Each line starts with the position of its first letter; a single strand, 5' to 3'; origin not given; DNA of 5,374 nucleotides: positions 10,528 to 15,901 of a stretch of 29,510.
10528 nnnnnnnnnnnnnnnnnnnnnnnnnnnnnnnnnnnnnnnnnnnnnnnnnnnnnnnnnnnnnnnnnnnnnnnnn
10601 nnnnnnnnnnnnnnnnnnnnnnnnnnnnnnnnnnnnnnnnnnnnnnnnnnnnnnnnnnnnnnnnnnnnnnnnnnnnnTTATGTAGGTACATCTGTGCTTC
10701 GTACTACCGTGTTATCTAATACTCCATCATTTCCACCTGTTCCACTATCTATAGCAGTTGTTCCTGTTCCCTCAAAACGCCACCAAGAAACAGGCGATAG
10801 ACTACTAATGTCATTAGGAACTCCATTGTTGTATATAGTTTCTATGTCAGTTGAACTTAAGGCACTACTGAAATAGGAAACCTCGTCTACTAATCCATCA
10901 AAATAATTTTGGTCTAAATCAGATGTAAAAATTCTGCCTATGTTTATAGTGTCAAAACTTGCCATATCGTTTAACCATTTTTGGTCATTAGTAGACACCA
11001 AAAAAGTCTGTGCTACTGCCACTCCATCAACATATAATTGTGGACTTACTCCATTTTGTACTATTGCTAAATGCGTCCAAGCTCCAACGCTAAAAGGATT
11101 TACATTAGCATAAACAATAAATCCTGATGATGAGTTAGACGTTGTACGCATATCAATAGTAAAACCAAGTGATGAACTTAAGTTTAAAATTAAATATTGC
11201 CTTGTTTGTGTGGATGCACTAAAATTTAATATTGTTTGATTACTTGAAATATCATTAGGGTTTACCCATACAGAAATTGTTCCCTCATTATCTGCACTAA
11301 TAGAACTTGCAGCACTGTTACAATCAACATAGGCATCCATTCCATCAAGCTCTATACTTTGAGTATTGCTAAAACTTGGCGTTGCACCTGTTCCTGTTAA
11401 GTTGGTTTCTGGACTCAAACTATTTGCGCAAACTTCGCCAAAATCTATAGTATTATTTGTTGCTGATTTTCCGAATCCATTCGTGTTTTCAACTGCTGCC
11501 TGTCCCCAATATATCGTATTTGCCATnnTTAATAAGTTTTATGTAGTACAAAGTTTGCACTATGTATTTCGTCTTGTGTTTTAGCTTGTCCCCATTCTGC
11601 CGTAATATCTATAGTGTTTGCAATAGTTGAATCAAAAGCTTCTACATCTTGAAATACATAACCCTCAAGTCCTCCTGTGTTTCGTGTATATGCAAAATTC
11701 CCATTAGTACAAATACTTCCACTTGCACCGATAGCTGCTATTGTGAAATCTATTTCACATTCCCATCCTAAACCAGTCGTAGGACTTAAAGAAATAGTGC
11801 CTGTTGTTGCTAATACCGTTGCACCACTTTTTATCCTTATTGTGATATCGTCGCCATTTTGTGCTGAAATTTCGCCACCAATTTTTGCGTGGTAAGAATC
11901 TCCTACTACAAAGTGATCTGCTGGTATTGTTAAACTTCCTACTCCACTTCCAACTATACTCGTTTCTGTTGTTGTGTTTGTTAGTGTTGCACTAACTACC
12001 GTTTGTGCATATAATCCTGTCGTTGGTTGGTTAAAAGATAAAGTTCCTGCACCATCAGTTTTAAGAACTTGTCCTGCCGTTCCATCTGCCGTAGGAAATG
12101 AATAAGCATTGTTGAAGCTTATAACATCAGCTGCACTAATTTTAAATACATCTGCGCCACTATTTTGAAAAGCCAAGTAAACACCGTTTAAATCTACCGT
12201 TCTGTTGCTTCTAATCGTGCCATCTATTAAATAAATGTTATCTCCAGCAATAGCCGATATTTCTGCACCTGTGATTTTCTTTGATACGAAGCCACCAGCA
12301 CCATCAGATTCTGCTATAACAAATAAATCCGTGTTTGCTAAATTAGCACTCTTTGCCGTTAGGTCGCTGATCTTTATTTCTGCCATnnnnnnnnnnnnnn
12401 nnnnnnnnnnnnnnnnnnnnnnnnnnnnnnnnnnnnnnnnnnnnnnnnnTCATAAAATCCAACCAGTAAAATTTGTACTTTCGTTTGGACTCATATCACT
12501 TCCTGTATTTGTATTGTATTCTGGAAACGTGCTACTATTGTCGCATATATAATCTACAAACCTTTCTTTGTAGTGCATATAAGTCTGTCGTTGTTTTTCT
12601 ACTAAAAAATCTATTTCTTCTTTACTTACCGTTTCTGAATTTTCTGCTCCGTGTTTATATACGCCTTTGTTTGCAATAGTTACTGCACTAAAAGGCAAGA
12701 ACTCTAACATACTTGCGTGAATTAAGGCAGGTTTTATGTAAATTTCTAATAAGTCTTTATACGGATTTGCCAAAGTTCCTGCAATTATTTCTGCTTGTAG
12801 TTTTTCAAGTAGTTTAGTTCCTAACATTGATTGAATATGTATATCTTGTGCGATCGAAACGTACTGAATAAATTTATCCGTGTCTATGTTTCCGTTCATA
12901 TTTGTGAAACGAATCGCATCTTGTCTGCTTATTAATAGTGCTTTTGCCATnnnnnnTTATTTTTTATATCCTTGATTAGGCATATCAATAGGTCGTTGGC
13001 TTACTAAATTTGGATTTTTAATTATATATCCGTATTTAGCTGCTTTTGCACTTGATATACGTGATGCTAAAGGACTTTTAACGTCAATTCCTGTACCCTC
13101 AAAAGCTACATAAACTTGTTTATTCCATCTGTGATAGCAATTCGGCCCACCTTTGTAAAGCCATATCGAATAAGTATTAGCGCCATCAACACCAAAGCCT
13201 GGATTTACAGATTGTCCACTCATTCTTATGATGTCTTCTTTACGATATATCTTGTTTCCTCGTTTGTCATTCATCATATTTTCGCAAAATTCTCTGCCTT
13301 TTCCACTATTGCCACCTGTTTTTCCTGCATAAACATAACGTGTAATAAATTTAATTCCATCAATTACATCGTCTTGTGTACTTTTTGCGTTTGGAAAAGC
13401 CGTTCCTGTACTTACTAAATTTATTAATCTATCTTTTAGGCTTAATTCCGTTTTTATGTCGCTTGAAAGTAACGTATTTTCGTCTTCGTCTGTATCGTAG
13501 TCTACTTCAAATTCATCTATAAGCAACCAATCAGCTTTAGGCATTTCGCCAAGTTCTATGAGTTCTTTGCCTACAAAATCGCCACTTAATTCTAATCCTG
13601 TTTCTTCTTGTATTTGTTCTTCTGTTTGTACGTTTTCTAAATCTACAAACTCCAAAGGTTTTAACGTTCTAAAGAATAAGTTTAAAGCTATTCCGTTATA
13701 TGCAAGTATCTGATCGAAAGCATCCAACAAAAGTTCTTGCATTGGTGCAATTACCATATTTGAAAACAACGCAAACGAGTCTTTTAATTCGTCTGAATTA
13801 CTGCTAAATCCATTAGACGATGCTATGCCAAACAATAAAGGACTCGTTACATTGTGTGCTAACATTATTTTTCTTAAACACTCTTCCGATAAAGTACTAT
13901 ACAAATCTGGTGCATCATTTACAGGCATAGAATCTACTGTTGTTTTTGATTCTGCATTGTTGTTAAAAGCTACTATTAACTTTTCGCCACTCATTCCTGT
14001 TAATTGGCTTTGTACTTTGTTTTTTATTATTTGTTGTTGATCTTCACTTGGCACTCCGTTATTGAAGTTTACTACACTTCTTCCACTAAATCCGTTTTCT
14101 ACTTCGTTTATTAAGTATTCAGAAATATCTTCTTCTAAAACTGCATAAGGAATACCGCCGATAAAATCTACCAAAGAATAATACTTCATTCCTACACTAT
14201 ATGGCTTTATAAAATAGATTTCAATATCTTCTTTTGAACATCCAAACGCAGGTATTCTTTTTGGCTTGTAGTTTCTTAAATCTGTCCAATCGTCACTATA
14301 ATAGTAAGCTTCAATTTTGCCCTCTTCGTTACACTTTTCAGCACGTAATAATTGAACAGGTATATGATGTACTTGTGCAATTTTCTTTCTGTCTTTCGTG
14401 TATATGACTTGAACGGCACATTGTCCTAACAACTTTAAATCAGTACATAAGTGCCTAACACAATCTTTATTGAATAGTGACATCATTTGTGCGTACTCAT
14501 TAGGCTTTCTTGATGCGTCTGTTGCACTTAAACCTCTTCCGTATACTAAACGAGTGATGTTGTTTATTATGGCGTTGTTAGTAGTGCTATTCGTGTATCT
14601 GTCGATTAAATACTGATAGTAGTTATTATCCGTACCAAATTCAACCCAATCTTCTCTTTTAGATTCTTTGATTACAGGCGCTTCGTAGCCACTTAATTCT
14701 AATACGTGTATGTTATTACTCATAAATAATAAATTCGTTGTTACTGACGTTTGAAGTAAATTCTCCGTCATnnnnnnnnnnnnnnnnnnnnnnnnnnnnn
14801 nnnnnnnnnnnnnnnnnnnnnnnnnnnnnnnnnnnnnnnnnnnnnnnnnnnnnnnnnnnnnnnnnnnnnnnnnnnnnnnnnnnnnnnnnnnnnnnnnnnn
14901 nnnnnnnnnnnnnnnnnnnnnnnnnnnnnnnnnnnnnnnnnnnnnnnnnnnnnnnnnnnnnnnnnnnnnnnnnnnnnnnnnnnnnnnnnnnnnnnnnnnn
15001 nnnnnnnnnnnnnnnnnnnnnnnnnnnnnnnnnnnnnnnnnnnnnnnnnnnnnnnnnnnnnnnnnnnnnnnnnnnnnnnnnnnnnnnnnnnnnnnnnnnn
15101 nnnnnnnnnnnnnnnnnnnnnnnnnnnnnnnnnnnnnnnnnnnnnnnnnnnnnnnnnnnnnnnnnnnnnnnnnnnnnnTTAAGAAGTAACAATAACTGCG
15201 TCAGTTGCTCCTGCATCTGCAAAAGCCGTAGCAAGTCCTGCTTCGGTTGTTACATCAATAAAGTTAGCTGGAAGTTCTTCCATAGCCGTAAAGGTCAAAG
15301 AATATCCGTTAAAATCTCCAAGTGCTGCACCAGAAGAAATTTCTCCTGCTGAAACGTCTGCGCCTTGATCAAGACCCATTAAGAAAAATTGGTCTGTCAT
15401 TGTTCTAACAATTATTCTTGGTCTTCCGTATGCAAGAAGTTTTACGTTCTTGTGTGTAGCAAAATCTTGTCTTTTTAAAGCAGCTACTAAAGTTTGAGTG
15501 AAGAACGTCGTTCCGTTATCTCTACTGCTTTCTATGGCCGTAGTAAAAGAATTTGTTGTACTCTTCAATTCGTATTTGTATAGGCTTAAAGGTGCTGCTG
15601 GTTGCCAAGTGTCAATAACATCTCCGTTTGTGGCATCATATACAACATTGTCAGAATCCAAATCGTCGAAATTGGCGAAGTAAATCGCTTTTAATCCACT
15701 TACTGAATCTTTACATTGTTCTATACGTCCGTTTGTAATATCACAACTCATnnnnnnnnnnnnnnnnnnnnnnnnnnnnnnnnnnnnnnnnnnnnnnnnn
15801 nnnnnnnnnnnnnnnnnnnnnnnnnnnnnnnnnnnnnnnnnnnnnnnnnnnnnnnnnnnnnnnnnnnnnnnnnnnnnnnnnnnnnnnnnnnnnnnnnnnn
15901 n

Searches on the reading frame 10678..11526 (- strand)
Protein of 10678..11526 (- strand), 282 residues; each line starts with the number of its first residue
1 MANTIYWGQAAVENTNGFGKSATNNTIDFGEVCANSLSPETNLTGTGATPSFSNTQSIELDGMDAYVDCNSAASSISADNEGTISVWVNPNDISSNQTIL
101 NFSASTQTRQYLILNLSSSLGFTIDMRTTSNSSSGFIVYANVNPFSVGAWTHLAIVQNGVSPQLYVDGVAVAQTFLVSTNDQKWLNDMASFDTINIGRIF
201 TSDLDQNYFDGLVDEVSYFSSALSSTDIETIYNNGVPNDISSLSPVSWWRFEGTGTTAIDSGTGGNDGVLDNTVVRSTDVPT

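Call 28: search_protein_families(library=phrogs, proteins=[window:10678-11526:-], max_evalue=0.01)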
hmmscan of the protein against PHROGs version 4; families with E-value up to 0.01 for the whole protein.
window:10678-11526:- (282 aa): 5 families
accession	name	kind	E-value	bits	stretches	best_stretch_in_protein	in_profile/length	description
phrog_8510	-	head and packaging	4.2e-16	58.9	1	34-233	708-898/1348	virion structural protein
phrog_3545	-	unknown function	2.7e-10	40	1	43-217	774-958/1115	-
phrog_347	-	connector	3.3e-10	40.7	1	46-240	122-341/394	tail terminator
phrog_37978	-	unknown function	5.9e-05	23.1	1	97-243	227-369/564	-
phrog_21039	-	unknown function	0.003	18.4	1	126-268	17-146/244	-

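Call 80: search_protein_families(library=pfam, proteins=[window:10678-11526:-], max_evalue=0.5)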
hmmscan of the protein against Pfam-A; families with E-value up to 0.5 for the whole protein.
window:10678-11526:- (282 aa): 4 families
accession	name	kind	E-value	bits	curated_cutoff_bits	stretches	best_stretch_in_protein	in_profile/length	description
PF13385.13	Laminin_G_3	-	2.5e-19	70.4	27.6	1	62-228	2-150/151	Concanavalin A-like lectin/glucanases superfamily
PF02973.23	Sialidase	-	5.3e-06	26.5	26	1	79-231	30-184/189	Sialidase, N-terminal domain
PF02210.31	Laminin_G_2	-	0.0093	16.9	22.9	1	99-218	9-123/126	Laminin G domain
PF16430.10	DUF5027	-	0.019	15.1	25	1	194-249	72-128/159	Domain of unknown function (DUF5027)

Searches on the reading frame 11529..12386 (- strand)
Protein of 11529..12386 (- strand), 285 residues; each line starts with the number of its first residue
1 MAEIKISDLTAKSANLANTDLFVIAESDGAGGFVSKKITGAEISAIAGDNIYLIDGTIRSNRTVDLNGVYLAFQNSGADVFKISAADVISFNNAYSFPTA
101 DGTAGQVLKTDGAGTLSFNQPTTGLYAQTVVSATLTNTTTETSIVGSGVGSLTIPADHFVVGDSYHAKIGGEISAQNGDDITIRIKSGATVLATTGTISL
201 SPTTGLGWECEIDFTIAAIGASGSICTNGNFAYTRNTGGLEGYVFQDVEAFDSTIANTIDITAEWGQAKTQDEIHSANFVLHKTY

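Call 28: search_protein_families(library=phrogs, proteins=[window:11529-12386:-], max_evalue=0.01)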
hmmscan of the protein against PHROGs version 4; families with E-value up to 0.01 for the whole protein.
window:11529-12386:- (285 aa): 0 families

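Call 80: search_protein_families(library=pfam, proteins=[window:11529-12386:-], max_evalue=0.5)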
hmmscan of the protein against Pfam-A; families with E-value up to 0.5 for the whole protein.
window:11529-12386:- (285 aa): 1 family
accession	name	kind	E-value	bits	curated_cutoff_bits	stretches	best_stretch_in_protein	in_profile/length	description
PF23790.1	Kyano_Gp96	-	0.047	14.3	27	1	37-99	37-100/110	Kyanoviridae Gp96 protein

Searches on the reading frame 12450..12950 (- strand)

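Call 28: search_protein_families(library=phrogs, proteins=[window:12450-12950:-], max_evalue=0.01)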
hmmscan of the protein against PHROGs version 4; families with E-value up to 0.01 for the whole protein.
window:12450-12950:- (166 aa): 1 family
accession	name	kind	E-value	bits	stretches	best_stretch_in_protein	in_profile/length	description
phrog_35048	-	unknown function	1.1e-18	68.8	1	3-153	4-155/184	-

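Call 80: search_protein_families(library=pfam, proteins=[window:12450-12950:-], max_evalue=0.5)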
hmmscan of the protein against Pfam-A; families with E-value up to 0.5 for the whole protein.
window:12450-12950:- (166 aa): 2 families
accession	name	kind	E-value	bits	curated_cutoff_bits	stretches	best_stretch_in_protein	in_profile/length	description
PF20459.4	DUF6712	-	2.2e-25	89.4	25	1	39-152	1-118/121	Family of unknown function (DUF6712)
PF10841.13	DUF2644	-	0.38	11.6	22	0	15-33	3-21/59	Protein of unknown function (DUF2644)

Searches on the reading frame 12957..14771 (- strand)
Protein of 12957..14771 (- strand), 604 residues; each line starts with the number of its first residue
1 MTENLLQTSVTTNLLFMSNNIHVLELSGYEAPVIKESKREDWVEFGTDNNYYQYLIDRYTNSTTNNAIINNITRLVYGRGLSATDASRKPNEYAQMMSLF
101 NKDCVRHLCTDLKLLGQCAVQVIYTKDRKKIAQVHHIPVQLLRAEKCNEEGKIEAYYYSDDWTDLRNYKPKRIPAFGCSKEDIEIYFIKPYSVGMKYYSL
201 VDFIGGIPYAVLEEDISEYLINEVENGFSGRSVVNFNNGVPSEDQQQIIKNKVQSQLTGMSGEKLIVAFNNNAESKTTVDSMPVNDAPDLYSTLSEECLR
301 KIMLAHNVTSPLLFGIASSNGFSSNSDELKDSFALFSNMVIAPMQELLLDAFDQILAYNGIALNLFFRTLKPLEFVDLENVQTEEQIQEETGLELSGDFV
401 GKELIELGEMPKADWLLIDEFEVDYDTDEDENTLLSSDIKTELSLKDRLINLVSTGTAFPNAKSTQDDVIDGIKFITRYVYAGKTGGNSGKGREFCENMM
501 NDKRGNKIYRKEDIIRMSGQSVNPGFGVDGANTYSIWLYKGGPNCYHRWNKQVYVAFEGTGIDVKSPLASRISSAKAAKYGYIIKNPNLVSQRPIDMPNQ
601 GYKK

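Call 28: search_protein_families(library=phrogs, proteins=[window:12957-14771:-], max_evalue=0.01)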
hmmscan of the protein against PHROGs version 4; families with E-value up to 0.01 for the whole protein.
window:12957-14771:- (604 aa): 2 families
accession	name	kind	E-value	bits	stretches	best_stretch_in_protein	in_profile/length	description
phrog_33693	-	head and packaging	1.2e-104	351.7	1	22-601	2-556/560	portal protein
phrog_11226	-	head and packaging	4.8e-21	76.2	1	35-358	17-362/388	portal protein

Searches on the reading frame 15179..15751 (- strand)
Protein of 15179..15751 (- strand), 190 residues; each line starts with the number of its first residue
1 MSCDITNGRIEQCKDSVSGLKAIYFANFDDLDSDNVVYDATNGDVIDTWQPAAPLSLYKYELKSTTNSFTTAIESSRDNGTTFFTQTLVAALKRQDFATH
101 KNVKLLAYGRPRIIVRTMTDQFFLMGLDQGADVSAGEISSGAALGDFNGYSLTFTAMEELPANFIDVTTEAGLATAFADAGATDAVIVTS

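Call 28: search_protein_families(library=phrogs, proteins=[window:15179-15751:-], max_evalue=0.01)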
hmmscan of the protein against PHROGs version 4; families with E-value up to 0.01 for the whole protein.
window:15179-15751:- (190 aa): 1 family
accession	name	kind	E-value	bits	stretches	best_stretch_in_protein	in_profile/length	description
phrog_19091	-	unknown function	3e-35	122.5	1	1-178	1-173/181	-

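Call 80: search_protein_families(library=pfam, proteins=[window:15179-15751:-], max_evalue=0.5)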
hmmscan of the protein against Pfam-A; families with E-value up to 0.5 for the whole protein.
window:15179-15751:- (190 aa): 0 families
